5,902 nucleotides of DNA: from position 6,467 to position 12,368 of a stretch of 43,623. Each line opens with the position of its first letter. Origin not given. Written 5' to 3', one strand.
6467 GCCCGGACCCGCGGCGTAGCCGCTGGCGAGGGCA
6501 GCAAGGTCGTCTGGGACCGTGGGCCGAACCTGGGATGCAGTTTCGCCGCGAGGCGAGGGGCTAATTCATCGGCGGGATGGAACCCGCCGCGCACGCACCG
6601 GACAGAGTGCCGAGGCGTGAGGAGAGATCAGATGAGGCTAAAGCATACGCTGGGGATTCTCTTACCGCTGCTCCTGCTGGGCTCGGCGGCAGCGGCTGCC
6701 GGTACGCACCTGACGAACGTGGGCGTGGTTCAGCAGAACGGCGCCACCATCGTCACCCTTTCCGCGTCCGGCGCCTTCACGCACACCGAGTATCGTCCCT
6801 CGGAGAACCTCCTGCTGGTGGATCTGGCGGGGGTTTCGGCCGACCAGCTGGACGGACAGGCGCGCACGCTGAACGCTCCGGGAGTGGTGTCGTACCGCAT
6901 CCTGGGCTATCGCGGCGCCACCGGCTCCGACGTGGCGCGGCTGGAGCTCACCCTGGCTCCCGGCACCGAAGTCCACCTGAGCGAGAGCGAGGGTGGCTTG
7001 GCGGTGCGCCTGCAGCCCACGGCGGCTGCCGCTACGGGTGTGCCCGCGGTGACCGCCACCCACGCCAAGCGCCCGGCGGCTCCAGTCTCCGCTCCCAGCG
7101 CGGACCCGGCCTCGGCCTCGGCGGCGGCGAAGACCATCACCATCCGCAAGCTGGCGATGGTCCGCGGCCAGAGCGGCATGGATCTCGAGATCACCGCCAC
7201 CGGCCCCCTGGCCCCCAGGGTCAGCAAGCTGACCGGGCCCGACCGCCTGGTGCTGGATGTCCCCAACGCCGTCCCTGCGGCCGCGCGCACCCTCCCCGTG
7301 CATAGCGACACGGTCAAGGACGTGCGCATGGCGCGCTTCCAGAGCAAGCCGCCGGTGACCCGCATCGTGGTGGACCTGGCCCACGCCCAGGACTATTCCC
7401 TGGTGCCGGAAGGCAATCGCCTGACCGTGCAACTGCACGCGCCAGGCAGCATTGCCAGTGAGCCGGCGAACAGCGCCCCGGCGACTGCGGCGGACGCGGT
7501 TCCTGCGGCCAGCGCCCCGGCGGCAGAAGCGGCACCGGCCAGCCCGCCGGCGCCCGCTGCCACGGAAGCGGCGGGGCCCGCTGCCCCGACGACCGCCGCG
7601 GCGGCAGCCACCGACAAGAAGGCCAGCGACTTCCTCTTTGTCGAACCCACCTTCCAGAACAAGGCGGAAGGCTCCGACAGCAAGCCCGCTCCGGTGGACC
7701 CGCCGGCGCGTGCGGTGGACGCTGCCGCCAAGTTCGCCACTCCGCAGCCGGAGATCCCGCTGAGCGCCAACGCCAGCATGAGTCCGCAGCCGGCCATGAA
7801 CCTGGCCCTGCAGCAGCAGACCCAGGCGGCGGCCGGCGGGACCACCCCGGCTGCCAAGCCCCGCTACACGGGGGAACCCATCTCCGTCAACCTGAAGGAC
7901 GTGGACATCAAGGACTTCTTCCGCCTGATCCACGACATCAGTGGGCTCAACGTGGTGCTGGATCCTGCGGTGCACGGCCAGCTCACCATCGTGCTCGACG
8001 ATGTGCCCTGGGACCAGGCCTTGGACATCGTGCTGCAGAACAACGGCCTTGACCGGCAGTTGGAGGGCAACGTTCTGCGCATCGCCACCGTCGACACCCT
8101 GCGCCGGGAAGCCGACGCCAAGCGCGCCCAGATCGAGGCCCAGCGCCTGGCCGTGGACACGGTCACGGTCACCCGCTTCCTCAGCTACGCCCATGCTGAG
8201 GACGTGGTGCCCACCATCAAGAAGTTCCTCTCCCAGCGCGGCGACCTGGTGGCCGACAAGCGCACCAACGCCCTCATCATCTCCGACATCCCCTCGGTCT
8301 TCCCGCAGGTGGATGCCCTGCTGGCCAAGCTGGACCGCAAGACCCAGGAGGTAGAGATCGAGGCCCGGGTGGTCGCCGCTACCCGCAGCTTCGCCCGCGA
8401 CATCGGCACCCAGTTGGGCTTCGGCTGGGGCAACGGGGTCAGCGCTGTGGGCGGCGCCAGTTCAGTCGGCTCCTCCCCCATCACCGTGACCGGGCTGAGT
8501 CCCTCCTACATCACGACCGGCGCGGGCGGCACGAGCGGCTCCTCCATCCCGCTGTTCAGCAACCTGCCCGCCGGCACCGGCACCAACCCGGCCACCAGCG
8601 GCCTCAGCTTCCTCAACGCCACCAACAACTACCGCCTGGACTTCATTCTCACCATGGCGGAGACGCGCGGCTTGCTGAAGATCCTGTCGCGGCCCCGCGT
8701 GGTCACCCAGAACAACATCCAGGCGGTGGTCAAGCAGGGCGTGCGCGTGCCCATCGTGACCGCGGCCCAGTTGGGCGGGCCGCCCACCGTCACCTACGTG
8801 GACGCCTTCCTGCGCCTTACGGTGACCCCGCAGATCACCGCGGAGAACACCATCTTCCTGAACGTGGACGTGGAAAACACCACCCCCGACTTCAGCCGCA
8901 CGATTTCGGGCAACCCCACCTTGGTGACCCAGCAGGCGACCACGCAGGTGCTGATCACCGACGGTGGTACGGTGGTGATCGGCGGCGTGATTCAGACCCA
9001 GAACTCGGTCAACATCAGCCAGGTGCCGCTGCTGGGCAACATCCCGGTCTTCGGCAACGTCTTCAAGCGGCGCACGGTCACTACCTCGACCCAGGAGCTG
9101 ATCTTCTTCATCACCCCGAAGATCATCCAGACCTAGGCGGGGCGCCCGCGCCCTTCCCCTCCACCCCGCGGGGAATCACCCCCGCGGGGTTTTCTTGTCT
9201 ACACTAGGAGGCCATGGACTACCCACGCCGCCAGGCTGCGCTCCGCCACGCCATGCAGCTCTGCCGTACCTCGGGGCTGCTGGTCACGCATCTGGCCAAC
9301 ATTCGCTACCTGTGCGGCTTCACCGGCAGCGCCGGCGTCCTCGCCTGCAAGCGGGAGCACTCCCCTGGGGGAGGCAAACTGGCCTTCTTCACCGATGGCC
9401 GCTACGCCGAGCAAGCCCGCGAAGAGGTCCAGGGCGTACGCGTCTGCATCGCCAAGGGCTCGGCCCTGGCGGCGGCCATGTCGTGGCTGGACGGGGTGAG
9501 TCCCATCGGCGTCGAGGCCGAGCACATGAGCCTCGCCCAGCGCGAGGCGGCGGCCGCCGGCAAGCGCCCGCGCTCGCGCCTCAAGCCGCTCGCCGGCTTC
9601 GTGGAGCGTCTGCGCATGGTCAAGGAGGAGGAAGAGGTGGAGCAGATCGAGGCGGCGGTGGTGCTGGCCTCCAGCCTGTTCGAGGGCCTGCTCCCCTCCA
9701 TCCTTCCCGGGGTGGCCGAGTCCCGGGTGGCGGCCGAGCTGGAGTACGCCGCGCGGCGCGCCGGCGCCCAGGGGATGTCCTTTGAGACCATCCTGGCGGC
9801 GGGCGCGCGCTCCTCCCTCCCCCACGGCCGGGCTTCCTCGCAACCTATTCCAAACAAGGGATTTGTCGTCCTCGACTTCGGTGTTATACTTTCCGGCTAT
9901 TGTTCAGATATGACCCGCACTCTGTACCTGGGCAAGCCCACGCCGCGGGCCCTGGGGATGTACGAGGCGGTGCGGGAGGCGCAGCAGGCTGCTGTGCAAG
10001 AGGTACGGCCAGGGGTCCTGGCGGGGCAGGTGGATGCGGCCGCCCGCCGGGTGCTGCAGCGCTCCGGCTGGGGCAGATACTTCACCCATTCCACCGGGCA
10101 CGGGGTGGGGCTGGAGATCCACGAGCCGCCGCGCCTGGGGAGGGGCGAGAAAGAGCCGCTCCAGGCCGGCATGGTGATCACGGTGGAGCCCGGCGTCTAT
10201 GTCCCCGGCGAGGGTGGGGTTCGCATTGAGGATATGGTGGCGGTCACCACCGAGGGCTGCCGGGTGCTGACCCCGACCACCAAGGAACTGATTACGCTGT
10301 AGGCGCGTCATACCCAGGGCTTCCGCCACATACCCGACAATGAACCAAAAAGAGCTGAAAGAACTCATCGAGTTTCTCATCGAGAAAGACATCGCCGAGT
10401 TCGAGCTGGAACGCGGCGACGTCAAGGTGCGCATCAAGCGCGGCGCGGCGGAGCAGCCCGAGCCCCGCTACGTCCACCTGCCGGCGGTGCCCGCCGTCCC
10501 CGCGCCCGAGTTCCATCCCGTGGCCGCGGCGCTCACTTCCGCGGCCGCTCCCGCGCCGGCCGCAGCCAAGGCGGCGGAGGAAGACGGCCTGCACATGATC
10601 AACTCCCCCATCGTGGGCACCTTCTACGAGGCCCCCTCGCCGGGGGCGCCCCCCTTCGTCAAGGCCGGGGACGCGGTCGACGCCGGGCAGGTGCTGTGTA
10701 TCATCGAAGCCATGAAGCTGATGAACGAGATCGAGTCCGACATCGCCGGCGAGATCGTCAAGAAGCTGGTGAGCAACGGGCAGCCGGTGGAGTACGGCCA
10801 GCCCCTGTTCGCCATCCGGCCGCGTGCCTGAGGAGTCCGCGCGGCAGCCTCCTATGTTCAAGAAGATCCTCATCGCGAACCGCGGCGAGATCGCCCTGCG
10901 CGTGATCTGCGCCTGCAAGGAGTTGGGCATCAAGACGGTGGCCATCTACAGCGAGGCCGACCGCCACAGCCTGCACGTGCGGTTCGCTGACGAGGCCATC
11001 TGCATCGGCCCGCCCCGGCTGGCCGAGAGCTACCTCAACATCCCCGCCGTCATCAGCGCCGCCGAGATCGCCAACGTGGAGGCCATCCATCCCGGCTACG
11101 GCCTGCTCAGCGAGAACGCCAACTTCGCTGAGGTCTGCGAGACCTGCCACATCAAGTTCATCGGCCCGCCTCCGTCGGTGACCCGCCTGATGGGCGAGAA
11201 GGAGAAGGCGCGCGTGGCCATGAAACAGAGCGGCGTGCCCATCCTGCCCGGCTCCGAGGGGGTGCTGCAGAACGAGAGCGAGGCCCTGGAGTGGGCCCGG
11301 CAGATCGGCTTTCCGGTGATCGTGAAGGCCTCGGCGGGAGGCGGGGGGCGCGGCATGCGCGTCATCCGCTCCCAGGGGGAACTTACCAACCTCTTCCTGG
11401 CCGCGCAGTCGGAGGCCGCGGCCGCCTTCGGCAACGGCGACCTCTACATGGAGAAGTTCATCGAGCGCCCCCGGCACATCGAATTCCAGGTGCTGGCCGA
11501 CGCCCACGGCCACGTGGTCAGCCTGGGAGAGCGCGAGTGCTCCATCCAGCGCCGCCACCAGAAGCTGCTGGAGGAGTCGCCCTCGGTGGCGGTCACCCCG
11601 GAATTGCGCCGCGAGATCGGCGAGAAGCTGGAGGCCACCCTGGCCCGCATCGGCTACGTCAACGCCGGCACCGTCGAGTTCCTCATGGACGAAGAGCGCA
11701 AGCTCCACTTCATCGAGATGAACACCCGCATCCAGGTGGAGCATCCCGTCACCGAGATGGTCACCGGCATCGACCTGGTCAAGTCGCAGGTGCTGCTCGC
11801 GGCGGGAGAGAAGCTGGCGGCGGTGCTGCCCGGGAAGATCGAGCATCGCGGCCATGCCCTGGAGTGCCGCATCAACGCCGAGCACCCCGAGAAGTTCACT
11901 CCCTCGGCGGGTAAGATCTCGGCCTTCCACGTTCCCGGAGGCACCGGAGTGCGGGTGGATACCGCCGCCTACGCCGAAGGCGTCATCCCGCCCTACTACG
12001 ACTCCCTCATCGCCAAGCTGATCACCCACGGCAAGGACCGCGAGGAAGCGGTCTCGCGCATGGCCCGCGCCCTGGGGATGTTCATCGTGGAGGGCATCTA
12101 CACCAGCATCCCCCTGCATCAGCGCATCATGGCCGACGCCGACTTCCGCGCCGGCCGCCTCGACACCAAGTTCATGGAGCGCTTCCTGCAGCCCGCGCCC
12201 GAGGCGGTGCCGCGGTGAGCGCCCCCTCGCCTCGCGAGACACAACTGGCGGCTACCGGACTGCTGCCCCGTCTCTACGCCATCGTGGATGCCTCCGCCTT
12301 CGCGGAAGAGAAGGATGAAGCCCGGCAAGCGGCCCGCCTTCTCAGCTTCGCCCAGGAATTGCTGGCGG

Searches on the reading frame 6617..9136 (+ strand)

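Call 55: search_protein_families(library=pfam, proteins=[window:6617-9136:+], max_evalue=0.0001)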
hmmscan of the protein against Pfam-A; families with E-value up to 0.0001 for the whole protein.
window:6617-9136:+ (839 aa): 5 families
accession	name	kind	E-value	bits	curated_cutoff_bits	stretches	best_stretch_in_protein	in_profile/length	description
PF00263.26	Secretin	-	4.9e-43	147.1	27.5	1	682-838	3-169/169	Bacterial type II and III secretion system protein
PF11741.13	AMIN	-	2.1e-17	63.5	20.5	1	184-273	7-101/101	AMIN domain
PF03958.22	Secretin_N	-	1.3e-11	45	28.2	1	522-575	6-66/69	Bacterial type II/III secretion system short domain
PF07660.19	STN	-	2.6e-07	30.8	28.4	1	444-489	1-49/52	Secretin and TonB N terminus short domain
PF21305.2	type_II_gspD_N0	-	5.2e-07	29.9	27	1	424-471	1-49/71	GspD-like, N0 domain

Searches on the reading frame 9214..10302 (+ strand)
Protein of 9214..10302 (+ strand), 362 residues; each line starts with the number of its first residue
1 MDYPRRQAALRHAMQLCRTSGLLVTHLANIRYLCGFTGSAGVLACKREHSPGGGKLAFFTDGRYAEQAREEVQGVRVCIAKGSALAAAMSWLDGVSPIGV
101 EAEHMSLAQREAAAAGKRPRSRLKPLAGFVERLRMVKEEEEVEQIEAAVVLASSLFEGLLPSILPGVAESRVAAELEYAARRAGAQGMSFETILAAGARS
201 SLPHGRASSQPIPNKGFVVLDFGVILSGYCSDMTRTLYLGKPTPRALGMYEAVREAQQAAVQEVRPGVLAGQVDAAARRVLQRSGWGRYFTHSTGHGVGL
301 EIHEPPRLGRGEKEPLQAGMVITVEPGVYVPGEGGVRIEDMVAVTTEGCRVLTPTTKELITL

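Call 55: search_protein_families(library=pfam, proteins=[window:9214-10302:+], max_evalue=0.0001)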
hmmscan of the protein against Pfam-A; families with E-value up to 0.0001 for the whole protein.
window:9214-10302:+ (362 aa): 2 families
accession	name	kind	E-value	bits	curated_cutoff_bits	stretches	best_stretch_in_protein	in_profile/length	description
PF00557.29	Peptidase_M24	-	6e-68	229.1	23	1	143-345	1-207/208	Metallopeptidase family M24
PF01321.24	Creatinase_N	-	5.4e-18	66.2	22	1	6-136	1-128/128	Creatinase/Prolidase N-terminal domain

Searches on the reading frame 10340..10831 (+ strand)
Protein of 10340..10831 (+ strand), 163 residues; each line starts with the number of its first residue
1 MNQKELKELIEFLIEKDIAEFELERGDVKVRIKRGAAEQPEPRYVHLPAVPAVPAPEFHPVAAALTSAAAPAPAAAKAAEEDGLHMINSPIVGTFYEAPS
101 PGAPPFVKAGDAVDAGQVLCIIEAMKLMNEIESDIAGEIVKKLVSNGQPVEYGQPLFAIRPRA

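Call 55: search_protein_families(library=pfam, proteins=[window:10340-10831:+], max_evalue=0.0001)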
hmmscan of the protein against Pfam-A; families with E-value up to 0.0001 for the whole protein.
window:10340-10831:+ (163 aa): 2 families
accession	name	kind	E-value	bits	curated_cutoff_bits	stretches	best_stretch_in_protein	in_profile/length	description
PF00364.28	Biotin_lipoyl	-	3.5e-21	75.3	22.1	1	87-159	3-73/73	Biotin-requiring enzyme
PF13533.13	Biotin_lipoyl_2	-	3.5e-07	30.3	29.8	0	131-159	3-31/32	Biotin-lipoyl like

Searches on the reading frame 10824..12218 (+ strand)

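Call 55: search_protein_families(library=pfam, proteins=[window:10824-12218:+], max_evalue=0.0001)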
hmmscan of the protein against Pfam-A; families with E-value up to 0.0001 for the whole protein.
window:10824-12218:+ (464 aa): 5 families
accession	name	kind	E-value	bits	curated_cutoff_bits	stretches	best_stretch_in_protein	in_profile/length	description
PF02786.22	CPSase_L_D2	-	4.1e-74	249.1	19.8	1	126-332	2-209/211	Carbamoyl-phosphate synthase L chain, ATP binding domain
PF00289.28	Biotin_carb_N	-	1.9e-43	147.8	25.5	1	11-119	1-109/110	Biotin carboxylase, N-terminal domain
PF02785.25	Biotin_carb_C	-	4.8e-38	130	32.4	1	347-452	1-107/108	Biotin carboxylase C-terminal domain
PF02222.28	ATP-grasp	-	2.2e-08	34.4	27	1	148-302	16-162/179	ATP-grasp domain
PF07478.18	Dala_Dala_lig_C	-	6.3e-07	29.6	24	1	153-301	27-174/204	D-ala D-ala ligase C-terminus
